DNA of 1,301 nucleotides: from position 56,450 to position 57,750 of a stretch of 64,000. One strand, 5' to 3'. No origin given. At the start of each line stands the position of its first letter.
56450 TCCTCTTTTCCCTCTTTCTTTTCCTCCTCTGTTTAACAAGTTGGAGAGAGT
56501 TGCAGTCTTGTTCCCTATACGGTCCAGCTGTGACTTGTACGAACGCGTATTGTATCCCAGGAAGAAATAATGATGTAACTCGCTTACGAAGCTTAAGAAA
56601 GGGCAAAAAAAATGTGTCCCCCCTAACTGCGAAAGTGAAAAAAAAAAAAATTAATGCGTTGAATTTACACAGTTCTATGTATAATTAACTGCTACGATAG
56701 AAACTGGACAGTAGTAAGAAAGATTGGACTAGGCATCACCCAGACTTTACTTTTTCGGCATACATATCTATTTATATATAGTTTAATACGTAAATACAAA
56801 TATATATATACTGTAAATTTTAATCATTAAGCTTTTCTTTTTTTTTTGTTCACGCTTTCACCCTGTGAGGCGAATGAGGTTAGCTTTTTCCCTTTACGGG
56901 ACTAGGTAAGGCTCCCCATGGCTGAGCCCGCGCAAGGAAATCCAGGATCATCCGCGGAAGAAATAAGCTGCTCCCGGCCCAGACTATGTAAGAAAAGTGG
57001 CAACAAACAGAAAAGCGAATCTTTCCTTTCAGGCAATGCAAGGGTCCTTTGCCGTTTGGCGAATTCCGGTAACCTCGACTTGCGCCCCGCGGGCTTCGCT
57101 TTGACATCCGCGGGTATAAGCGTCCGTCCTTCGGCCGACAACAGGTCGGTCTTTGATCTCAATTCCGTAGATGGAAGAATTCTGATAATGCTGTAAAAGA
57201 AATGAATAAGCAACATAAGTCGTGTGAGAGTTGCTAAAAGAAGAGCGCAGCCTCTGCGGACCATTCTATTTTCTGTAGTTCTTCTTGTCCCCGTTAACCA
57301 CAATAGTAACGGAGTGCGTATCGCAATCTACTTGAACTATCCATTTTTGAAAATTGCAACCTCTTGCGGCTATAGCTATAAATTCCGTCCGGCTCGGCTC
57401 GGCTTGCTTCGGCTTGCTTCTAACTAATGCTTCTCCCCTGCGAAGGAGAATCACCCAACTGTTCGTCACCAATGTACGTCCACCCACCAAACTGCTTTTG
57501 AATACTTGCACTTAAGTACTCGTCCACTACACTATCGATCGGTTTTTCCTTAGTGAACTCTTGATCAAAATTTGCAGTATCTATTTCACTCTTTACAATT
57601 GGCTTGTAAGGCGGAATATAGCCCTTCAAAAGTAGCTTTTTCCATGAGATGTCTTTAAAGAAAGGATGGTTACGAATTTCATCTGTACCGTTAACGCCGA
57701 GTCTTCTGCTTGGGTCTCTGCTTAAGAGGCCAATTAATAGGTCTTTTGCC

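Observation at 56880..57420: GC-rich, hairpin-dense island between YMR102C and YPK2 with only overlapping dubious ORFs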

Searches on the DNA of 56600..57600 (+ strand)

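Call 7: search_rna_families(source=window, start=56600, end=57600, threshold=evalue, max_evalue=10)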
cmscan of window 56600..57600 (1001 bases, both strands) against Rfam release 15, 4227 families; matches with E-value up to 10: 3.
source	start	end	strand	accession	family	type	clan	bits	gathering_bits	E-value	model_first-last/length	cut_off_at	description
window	56757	56811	-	RF04217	mir-297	Gene; miRNA;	-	26.6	90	0.034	1-71/71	no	mir-297 microRNA precursor family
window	56759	56806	-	RF04154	mir-1277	Gene; miRNA;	-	19.6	81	1.2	15-62/78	no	mir-1277 microRNA precursor family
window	56822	56860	-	RF02925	6A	Gene; sRNA;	-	17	41.2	4.5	1-52/52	no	6A RNA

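Call 63: search_dna_similar(query=window:56860-57170:+, collection=plasmids, mode=distant, max_evalue=0.001, max_rows=5)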
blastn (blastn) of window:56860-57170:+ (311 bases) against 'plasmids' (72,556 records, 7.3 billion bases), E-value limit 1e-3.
No match.

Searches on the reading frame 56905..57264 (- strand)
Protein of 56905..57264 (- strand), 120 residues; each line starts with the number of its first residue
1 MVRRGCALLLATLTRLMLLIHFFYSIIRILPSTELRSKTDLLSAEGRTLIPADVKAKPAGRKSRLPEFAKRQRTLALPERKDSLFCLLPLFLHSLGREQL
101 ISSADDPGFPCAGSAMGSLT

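Call 10: find_homologous_proteins(query=window:56905-57264:-, max_evalue=0.01)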
Query window:56905-57264:- (120 aa): 1 proteins with E <= 0.01 among 17 candidates.
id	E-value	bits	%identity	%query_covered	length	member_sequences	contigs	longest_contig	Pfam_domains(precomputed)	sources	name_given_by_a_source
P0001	1.4e-68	246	98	100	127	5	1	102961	-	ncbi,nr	ncbi:hypothetical protein BON23_3259 [Saccharomyces cerevisiae]|nr:hypothetical protein BON23_3259 [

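Call 61: search_protein_families(library=pfam, proteins=[window:56905-57264:-], max_evalue=1)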
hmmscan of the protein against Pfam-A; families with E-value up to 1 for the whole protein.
window:56905-57264:- (120 aa): 0 families

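Call 74: search_protein_representatives(protein=window:56905-57264:-)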
Query: 120 residues. Proteins with E-value up to 0.001 (for the whole library): 2; up to 1e-10: 1; up to 1e-30: 1. The best 2 are listed.
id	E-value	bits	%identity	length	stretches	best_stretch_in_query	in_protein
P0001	4.5e-69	245.8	98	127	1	1-120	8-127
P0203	4.0e-08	49.5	31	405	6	70-107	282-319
